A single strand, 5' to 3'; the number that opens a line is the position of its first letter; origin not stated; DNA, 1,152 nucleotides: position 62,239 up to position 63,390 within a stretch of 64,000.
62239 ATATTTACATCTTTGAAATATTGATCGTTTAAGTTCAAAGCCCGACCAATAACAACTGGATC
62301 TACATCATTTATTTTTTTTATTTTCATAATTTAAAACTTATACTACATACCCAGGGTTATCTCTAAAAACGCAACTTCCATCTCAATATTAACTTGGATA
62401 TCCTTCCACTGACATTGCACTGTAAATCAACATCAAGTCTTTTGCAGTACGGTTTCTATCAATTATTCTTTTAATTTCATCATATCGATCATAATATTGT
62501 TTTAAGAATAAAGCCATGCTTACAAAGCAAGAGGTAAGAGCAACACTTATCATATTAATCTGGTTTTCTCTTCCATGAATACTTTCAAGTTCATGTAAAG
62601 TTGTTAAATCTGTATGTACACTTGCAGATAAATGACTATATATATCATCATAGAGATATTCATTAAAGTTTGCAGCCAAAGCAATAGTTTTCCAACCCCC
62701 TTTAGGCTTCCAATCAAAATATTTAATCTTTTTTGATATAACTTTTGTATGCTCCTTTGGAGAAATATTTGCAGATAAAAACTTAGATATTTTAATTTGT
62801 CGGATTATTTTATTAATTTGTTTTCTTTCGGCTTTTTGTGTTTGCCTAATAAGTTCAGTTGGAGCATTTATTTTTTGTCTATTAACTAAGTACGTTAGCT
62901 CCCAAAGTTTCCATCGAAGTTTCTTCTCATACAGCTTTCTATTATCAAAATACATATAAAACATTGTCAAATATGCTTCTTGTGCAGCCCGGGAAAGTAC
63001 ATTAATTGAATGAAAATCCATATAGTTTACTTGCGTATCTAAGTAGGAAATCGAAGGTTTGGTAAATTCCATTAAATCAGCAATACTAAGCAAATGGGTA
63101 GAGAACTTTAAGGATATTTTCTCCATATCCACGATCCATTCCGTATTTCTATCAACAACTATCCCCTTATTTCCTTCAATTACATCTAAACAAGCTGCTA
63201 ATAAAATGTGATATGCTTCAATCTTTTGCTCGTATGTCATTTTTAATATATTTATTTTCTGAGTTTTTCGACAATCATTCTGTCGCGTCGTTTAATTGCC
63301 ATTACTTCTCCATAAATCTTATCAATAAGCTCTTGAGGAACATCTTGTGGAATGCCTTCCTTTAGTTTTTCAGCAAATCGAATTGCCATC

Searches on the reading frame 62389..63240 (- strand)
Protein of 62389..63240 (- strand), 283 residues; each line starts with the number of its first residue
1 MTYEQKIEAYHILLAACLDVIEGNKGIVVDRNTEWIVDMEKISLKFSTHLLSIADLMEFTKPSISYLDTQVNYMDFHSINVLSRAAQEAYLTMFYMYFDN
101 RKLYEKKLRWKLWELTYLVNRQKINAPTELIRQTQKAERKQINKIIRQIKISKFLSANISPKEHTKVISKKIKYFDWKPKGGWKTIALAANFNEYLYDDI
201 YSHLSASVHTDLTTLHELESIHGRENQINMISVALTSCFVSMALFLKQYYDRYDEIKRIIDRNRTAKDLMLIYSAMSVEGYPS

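Call 19: search_protein_families(library=pfam, proteins=[window:62389-63240:-], max_evalue=0.00001)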
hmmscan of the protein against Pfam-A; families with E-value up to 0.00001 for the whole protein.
window:62389-63240:- (283 aa): 1 family
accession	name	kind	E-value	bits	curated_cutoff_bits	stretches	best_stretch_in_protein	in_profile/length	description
PF18928.5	DUF5677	-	1.6e-09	38.5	27.1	1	74-217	25-157/166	Family of unknown function (DUF5677)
